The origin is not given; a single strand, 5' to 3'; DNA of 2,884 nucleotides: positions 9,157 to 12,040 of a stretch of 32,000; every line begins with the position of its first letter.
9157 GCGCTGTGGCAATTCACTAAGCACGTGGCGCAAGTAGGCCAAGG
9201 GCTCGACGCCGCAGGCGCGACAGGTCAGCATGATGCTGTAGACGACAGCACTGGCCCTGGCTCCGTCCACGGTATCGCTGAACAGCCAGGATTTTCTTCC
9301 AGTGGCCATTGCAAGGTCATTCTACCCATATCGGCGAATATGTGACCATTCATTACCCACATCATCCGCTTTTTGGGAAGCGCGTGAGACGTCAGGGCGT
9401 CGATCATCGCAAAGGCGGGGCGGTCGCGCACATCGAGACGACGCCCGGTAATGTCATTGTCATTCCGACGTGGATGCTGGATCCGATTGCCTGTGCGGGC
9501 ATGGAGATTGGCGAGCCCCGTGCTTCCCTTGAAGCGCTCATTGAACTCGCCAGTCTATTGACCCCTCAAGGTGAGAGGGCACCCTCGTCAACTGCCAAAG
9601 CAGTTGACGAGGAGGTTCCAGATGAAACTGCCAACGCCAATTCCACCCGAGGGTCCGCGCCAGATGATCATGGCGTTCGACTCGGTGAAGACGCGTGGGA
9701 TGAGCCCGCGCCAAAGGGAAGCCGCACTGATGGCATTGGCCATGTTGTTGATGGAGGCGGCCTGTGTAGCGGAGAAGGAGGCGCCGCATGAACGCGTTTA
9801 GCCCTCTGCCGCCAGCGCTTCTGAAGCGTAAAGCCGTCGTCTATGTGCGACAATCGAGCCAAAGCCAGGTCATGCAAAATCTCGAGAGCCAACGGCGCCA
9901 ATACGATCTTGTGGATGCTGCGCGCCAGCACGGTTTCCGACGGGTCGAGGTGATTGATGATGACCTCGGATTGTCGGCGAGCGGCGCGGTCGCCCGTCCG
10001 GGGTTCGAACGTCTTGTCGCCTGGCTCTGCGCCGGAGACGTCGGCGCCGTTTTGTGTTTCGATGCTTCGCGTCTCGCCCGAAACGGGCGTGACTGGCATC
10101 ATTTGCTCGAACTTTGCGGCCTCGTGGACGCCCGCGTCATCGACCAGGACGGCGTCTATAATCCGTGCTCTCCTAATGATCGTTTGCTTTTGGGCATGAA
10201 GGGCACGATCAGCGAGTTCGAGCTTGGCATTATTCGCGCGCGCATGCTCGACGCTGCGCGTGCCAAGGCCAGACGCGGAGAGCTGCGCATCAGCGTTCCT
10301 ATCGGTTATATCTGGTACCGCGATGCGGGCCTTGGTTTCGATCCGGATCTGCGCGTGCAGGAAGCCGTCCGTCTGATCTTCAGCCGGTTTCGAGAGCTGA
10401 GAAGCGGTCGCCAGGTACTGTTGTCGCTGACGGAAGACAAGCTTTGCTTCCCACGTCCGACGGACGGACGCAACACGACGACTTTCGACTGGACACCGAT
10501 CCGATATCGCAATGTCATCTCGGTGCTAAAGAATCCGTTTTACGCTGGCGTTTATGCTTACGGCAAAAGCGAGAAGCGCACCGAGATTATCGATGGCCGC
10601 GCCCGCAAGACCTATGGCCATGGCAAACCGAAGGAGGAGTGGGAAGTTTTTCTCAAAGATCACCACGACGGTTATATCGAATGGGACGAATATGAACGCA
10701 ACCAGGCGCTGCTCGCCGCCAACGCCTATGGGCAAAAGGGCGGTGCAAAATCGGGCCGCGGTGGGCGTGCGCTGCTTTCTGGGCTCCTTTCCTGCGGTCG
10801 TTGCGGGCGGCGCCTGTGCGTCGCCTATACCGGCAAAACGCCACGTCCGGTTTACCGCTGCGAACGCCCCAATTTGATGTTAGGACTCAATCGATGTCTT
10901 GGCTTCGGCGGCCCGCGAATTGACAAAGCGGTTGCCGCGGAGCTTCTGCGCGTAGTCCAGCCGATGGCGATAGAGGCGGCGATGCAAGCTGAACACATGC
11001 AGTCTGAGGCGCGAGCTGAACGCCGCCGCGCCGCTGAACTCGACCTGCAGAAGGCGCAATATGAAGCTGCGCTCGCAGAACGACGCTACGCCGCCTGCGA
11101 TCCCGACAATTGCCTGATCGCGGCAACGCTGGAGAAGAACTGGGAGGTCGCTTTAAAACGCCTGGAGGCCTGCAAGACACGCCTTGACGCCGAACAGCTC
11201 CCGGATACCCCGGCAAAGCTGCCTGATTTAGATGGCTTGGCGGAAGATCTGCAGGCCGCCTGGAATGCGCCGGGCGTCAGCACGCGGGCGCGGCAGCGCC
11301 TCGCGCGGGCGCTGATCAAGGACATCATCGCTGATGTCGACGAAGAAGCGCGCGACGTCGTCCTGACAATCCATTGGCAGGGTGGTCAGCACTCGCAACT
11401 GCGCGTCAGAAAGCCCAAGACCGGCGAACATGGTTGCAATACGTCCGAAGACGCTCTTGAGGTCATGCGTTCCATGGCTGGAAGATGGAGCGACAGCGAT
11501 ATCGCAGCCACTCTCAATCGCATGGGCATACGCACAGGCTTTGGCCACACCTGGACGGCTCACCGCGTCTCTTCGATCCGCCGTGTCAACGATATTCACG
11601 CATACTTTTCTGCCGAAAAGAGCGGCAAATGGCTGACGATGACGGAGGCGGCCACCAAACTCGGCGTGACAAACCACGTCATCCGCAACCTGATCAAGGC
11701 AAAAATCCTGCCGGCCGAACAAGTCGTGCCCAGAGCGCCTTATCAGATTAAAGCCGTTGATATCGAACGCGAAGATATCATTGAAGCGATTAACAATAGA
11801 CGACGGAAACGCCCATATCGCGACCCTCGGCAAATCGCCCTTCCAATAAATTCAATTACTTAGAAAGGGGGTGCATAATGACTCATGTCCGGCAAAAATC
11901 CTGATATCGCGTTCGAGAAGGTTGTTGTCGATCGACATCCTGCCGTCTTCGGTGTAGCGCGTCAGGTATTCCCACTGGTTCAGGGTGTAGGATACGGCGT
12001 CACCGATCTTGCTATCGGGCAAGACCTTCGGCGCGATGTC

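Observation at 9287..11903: Cargo-less 2.6-kb element driven by a 691-aa large serine recombinase, inserted at a dyad-symmetric site inside a conserved IS66 transposase motif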

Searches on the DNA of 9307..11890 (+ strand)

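Call 3: search_dna_similar(query=window:9307-11890:+, collection=plasmids, mode=near, max_rows=40)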
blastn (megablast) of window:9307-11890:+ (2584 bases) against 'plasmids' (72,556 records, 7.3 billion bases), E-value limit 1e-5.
Records with a match: 19; places in all: 29; records where one place covers at least 80% of the query: 6.
Best place of each record, by identity: >=99% 8; 95-99% 11.
By first word of the organism name: Sinorhizobium 19.
By predicted mobility (MOB-suite, as given by PLSDB): conjugative 18; mobilizable 1.
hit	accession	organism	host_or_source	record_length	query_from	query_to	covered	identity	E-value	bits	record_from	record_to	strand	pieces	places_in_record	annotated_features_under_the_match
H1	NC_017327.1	Sinorhizobium meliloti SM11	-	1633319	1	2584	100%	100.0%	0e+0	4767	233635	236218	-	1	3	none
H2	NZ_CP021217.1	Sinorhizobium meliloti RU11/001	-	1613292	1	2584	100%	100.0%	0e+0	4767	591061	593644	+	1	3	none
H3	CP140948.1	Sinorhizobium meliloti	Medicago lupulina,whole organism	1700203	1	2584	100%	100.0%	0e+0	4767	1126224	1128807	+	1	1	recombinase family protein | hypothetical protein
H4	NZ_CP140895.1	Sinorhizobium medicae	Medicago lupulina,whole organism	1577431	1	2584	100%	98.7%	0e+0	4588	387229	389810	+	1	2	record has no annotation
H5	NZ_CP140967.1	Sinorhizobium medicae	Medicago lupulina,whole organism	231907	1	2584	100%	98.6%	0e+0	4577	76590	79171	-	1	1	hypothetical protein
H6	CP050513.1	Sinorhizobium meliloti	Medicago sativa,cell culture,root nodule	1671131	1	2471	96%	99.3%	0e+0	4462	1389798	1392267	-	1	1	hypothetical protein | IS66 family transposase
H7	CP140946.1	Sinorhizobium meliloti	Medicago lupulina,whole organism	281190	888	2584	66%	99.3%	0e+0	3068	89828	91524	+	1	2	recombinase family protein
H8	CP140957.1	Sinorhizobium meliloti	Medicago lupulina,whole organism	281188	888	2584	66%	99.3%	0e+0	3068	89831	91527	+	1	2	recombinase family protein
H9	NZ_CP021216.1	Sinorhizobium meliloti RU11/001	-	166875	1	1432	55%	100.0%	0e+0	2645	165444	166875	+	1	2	hypothetical protein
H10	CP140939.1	Sinorhizobium meliloti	Medicago lupulina,whole organism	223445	1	1165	45%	98.4%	0e+0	2049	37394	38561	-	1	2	hypothetical protein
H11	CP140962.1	Sinorhizobium meliloti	Medicago lupulina,whole organism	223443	1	1165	45%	98.4%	0e+0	2049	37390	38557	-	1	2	hypothetical protein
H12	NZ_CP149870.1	Sinorhizobium medicae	Melilotus albus,Cell Culture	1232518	1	1374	46%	95.5%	0e+0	1900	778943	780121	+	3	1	record has no annotation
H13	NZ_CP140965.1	Sinorhizobium medicae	Medicago lupulina,whole organism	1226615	1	1374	46%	95.5%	0e+0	1900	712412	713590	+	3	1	record has no annotation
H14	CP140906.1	Sinorhizobium medicae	Medicago lupulina,whole organism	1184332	1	1374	46%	95.5%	0e+0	1901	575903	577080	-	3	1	hypothetical protein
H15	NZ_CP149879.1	Sinorhizobium medicae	Medicago sativa,Cell Culture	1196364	1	1374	44%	95.6%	0e+0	1815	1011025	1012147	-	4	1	record has no annotation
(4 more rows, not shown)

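Call 5: get_annotated_region(hit=H3, flank=4000)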
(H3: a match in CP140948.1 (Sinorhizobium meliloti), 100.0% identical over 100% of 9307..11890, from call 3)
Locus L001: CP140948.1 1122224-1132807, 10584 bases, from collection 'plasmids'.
description: Sinorhizobium meliloti strain ml59 plasmid pSymB, complete sequence
organism: Sinorhizobium meliloti (NCBI taxid 382)
taxonomy: Bacteria; Pseudomonadota; Alphaproteobacteria; Hyphomicrobiales; Rhizobiaceae; Sinorhizobium; Sinorhizobium meliloti
host: -; source: Medicago lupulina,whole organism; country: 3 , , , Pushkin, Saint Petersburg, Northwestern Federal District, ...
typing (MOB-suite, as given by PLSDB): mobilizable; relaxase MOBQ
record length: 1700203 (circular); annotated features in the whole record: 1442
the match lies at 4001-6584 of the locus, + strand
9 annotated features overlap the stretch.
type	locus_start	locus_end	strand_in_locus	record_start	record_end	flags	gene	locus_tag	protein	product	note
CDS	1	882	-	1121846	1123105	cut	ltrA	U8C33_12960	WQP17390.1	group II intron reverse transcriptase/maturase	-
CDS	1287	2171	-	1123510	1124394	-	-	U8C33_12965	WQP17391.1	reverse transcriptase domain-containing protein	-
CDS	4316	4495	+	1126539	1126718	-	-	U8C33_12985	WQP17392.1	hypothetical protein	-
CDS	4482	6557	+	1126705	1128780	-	-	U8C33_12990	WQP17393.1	recombinase family protein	-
CDS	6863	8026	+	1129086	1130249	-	-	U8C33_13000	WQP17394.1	IS4-like element ISRm16 family transposase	-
CDS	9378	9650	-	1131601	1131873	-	tnpB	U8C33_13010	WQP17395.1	IS66 family insertion sequence element accessory protein TnpB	-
CDS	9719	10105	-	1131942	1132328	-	-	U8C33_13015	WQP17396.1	transposase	-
CDS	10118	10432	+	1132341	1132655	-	-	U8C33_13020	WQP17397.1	hypothetical protein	-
CDS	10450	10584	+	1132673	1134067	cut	-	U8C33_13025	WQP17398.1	O-antigen ligase family protein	-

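Call 6: get_annotated_region(hit=H5, flank=4000)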
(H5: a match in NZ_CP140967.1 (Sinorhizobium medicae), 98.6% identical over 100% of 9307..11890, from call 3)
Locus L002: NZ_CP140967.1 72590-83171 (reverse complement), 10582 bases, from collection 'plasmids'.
description: Sinorhizobium medicae strain ml20 plasmid pMl2, complete sequence
organism: Sinorhizobium medicae (NCBI taxid 110321)
taxonomy: Bacteria; Pseudomonadota; Alphaproteobacteria; Hyphomicrobiales; Rhizobiaceae; Sinorhizobium; Sinorhizobium medicae
host: -; source: Medicago lupulina,whole organism; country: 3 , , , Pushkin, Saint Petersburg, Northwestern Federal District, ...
typing (MOB-suite, as given by PLSDB): conjugative; replicon rep_cluster_492; relaxase MOBQ; mating-pair formation MPF_T
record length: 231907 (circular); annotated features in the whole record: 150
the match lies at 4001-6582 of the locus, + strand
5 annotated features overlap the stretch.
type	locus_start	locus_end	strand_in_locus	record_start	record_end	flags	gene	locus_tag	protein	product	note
CDS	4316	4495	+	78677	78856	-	-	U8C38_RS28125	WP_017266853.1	hypothetical protein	-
CDS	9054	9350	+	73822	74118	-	-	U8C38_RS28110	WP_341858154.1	putative metallopeptidase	-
CDS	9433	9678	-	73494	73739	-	-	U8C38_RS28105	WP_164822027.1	hypothetical protein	-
CDS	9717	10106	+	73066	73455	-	-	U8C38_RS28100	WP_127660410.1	DUF2280 domain-containing protein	-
CDS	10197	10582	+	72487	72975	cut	-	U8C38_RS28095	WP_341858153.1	aminopeptidase P family N-terminal domain-containing protein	-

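Call 7: get_annotated_region(hit=H4, flank=4000)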
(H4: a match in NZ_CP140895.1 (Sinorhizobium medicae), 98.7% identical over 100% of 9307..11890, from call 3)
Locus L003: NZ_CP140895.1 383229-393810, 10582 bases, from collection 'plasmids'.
description: Sinorhizobium medicae strain ml49 plasmid pSymA, complete sequence
organism: Sinorhizobium medicae (NCBI taxid 110321)
taxonomy: Bacteria; Pseudomonadota; Alphaproteobacteria; Hyphomicrobiales; Rhizobiaceae; Sinorhizobium; Sinorhizobium medicae
host: -; source: Medicago lupulina,whole organism; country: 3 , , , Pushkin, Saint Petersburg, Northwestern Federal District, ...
typing (MOB-suite, as given by PLSDB): conjugative; relaxase MOBQ; mating-pair formation MPF_T
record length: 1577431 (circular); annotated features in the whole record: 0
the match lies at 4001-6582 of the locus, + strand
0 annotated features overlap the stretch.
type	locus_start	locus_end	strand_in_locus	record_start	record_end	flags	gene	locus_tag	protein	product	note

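Call 8: get_annotated_region(hit=H6, flank=4000)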
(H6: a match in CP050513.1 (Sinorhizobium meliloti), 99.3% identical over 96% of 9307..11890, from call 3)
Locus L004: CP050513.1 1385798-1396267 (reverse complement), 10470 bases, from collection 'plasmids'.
description: Sinorhizobium meliloti strain RCAM1750 plasmid p_1, complete sequence
organism: Sinorhizobium meliloti (NCBI taxid 382)
taxonomy: Bacteria; Pseudomonadota; Alphaproteobacteria; Hyphomicrobiales; Rhizobiaceae; Sinorhizobium; Sinorhizobium meliloti
host: -; source: Medicago sativa,cell culture,root nodule; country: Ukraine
typing (MOB-suite, as given by PLSDB): conjugative; relaxase MOBQ; mating-pair formation MPF_T
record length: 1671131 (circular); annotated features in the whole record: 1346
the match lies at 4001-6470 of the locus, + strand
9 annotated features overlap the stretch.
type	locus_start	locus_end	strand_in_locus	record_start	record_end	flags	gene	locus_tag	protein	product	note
CDS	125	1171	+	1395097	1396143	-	-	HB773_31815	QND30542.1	FAD-dependent oxidoreductase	-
CDS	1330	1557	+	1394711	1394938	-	-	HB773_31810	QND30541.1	hypothetical protein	-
CDS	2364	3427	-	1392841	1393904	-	-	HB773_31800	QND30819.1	IS630 family transposase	-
CDS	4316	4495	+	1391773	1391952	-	-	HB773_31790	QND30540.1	hypothetical protein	-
CDS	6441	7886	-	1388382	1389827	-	-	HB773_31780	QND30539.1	IS66 family transposase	-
CDS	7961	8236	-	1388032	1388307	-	tnpB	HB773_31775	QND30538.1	IS66 family insertion sequence element accessory protein TnpB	-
CDS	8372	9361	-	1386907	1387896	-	-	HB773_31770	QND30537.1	tyrosine-type recombinase/integrase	-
CDS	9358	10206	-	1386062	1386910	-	-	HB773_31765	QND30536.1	tyrosine-type recombinase/integrase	-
CDS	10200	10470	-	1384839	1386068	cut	-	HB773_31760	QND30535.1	tyrosine-type recombinase/integrase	-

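Call 48: get_annotated_region(hit=H1, flank=6000)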
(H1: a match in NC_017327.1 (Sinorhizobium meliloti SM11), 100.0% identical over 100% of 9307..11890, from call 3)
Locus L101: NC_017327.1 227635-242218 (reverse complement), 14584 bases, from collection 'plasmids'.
description: Sinorhizobium meliloti SM11 plasmid pSmeSM11c, complete sequence
organism: Sinorhizobium meliloti SM11 (NCBI taxid 707241)
taxonomy: Bacteria; Pseudomonadota; Alphaproteobacteria; Hyphomicrobiales; Rhizobiaceae; Sinorhizobium; Sinorhizobium meliloti; Sinorhizobium meliloti SM11
host: -; source: -; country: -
typing (MOB-suite, as given by PLSDB): conjugative; relaxase MOBP,MOBQ; mating-pair formation MPF_T
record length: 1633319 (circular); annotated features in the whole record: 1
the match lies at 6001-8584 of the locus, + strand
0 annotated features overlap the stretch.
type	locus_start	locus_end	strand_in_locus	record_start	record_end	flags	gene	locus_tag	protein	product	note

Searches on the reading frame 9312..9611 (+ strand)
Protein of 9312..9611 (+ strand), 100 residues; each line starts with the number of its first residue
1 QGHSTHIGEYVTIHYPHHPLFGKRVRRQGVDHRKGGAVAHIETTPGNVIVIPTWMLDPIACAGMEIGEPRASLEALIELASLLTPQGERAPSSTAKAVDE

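Call 59: search_protein_representatives(protein=window:9312-9611:+)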
Query: 100 residues. Proteins with E-value up to 0.001 (for the whole library): 943; up to 1e-10: 189; up to 1e-30: 4. The best 150 are listed.
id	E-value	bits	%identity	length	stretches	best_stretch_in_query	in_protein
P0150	1.6e-40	153.7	75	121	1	1-92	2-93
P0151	3.5e-39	149.4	81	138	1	11-98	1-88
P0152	3.5e-39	149.4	93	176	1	11-82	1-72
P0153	4.8e-35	136.1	85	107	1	11-82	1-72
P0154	1.2e-26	109.1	56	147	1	13-99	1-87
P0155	7.2e-26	106.6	52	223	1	2-96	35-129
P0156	3.1e-25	104.6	53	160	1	1-90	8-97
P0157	1.7e-24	102.2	55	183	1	3-90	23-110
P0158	4.9e-24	100.7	52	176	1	2-92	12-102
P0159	8.4e-24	100.0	52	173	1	2-90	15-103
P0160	1.2e-23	99.6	54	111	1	2-88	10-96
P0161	1.6e-23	99.1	53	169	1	1-92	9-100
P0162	3.3e-23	98.1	53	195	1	3-94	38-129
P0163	2.3e-22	95.4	51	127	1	1-95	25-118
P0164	6.5e-22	93.9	54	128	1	2-88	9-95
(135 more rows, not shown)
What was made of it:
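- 9307..9791 (+): ORF1 body, 160 of 166 codons. It has no start codon of its own in the integrated state. The first ~95 residues are conserved. 943 homologous cluster representatives at E<=0.001 (call 59).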

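Call 60: find_homologous_proteins(query=window:9312-9611:+, max_evalue=0.001)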
Query window:9312-9611:+ (100 aa): 13 proteins with E <= 0.001 among 16 candidates.
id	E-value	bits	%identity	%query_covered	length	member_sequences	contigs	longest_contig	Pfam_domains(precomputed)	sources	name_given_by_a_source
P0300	1.6e-60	219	100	100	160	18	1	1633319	-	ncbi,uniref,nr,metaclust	ncbi:hypothetical protein SM11_pC1093 (plasmid) [Sinorhizobium meliloti SM11]|uniref:Uncharacterized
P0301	3.2e-47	177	92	90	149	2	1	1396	-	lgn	-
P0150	5.0e-40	154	79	87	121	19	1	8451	-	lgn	-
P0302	4.6e-39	151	75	95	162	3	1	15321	-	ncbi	-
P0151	1.1e-38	149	81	88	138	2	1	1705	-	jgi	jgi:hypothetical protein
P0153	1.5e-34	136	90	67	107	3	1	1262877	-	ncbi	ncbi:hypothetical protein [Sinorhizobium medicae]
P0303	5.8e-27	112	72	76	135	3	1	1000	-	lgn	-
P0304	1.2e-23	101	84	63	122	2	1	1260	-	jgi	jgi:hypothetical protein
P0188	8.3e-18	82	89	45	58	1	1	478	-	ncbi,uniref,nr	ncbi:hypothetical protein [Roseibium sp. RKSG952]|uniref:hypothetical protein n=1 Tax=Roseibium sp. 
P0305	1.2e-13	69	89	46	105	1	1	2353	-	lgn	-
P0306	4.4e-11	61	63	53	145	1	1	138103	-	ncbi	-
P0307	1.1e-10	59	80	44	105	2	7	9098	-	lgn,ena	-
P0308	2.5e-7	49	100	29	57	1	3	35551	-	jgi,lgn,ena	-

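Call 63: find_encoding_contigs(protein=P0306, flank=5000, max_places=4)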
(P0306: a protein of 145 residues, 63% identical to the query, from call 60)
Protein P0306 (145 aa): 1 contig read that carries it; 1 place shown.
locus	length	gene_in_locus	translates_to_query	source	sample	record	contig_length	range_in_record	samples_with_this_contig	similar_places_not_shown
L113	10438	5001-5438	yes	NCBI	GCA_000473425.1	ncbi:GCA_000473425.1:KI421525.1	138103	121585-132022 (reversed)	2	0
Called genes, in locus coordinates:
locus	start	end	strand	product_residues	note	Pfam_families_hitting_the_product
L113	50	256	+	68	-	-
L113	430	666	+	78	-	PF13005:zf-IS66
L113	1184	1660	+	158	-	PF13384:HTH_23, PF13518:HTH_28 (weak), PF13551:HTH_29, PF13565:HTH_32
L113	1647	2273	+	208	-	PF13358:DDE_3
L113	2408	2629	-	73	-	PF01527:HTH_Tnp_1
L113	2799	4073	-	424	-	PF13614:AAA_31, PF01656:CbiA (weak)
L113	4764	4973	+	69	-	-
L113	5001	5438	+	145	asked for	-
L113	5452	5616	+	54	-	-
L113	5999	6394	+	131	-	PF00578:AhpC-TSA, PF08534:Redoxin, PF00085:Thioredoxin, PF13905:Thioredoxin_8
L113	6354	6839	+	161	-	-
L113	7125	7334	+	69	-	PF00313:CSD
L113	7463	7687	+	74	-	-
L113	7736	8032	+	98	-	-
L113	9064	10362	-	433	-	PF00392:GntR, PF00155:Aminotran_1_2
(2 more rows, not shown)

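Call 72: predict_structure(alignment_id=A3)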
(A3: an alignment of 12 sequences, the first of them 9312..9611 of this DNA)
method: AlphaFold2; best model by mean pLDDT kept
length: 100 residues; sequences in the alignment: 12
mean_pLDDT: 61.2   pTM: 0.42
mean pLDDT of the five models: 61.2, 53.4, 44.5, 43.4, 41.6
residues with pLDDT >= 90: 0; 70-90: 47; 50-70: 21; < 50: 32
segments of 3 or more residues with pLDDT < 50: 1-5, 62-70, 84-100
pLDDT, mean of each block of 10 residues (from residue 1): 53 77 77 75 76 71 45 54 47 38
secondary structure, 60 per line:
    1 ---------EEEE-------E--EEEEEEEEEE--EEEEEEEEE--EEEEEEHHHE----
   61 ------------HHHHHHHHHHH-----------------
elements in order: E10-13 E24-33 E36-44 E47-52 H73-83

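Call 78: fold_search(model_id=the predicted structure, library=pdb)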
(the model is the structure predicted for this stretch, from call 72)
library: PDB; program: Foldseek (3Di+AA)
matches with E <= 10: 633; with E <= 0.001: 0
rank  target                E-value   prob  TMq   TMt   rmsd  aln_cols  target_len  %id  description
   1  7pzy_F                1.3e-01  1.00  0.41  0.17   2.2        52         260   17  Structure of the vacant Candida albicans 80S ribosome (released 2022-05-18)
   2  3c4s_A                1.3e-01  0.97  0.34  0.56   3.4        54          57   17  Crystal structure of the Ssl0352 protein from Synechocystis sp. Northeast Structural Genomics Consortium target SgR42 (released 2008-02-12)
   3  6khi_S                1.7e-01  0.97  0.38  0.58   3.2        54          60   15  Supercomplex for cylic electron transport in cyanobacteria (released 2020-02-12)
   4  3c4s_B                1.8e-01  0.96  0.34  0.58   3.4        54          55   17  Crystal structure of the Ssl0352 protein from Synechocystis sp. Northeast Structural Genomics Consortium target SgR42 (released 2008-02-12)
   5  8c3a_G                2.0e-01  0.99  0.41  0.17   2.2        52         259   17  Crystal structure of ailanthone bound to the Candida albicans 80S ribosome (released 2024-01-10)
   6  9vjs_E                2.2e-01  0.96  0.39  0.58   4.6        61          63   13  Cryo-EM structure of Euglenophyte photosystem I (released 2026-02-18)
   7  9n73_L4               2.4e-01  0.99  0.41  0.19   2.2        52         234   17  SSU processome maturation and disassembly, State G (released 2025-10-29)
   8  8oj3_G                2.4e-01  0.99  0.41  0.17   2.2        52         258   17  Crystal structure of the Candida albicans 80S ribosome in complex with geneticin G418 (rotated state) (released 2024-10-09)
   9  6jo5_E                2.4e-01  0.96  0.38  0.58   3.7        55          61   16  Structure of the green algal photosystem I supercomplex with light-harvesting complex I (released 2019-06-19)
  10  9luu_E                2.5e-01  0.95  0.40  0.58   4.1        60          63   17  PSI-4 LHCI dimer supercomplex from M. polymorpha (released 2026-02-18)
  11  8jze_e                2.7e-01  0.94  0.39  0.51   4.1        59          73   15  PSI-AcpPCI supercomplex from Symbiodinium (released 2024-02-28)
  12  6l7o_S                2.7e-01  0.91  0.37  0.54   3.1        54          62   15  cryo-EM structure of cyanobacteria Fd-NDH-1L complex (released 2020-02-19)
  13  2b8a_MODEL_1_A        2.7e-01  0.60  0.38  0.35  14.5       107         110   16  High Resolution Structure of the HDGF PWWP Domain (released 2005-12-06)
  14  2jz2_MODEL_1_A        2.8e-01  0.95  0.37  0.53   3.1        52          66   15  Solution NMR structure of Ssl0352 protein from Synechocystis sp. PCC 6803. Northeast Structural Genomics Conso (released 2008-01-22)
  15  3p8b_B                3.0e-01  0.90  0.37  0.26   3.3        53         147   17  X-ray crystal structure of Pyrococcus furiosus transcription elongation factor Spt4/5 (released 2011-01-26)
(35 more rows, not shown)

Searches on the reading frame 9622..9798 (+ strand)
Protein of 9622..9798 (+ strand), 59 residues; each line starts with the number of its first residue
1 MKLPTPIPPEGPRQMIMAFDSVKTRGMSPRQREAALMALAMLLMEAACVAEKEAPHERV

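Call 37: search_protein_families(library=pfam, proteins=[window:9622-9798:+], max_evalue=10)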
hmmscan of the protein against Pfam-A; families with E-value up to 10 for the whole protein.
seq(59 aa): 1 family
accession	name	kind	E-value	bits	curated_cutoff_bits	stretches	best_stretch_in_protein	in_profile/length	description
PF13513.12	HEAT_EZ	-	0.098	13.7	27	1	29-47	1-17/55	HEAT-like repeat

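Call 38: search_protein_families(library=ncbifam, proteins=[window:9622-9798:+], max_evalue=10)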
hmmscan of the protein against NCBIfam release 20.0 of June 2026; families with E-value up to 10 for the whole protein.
seq(59 aa): 0 families
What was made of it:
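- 9622..9801 (+): ORF2, 59 aa. Conserved small protein with an acidic tail. It overlaps the LSR start by 14 nt. No Pfam or NCBIfam hit (calls 37, 38).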
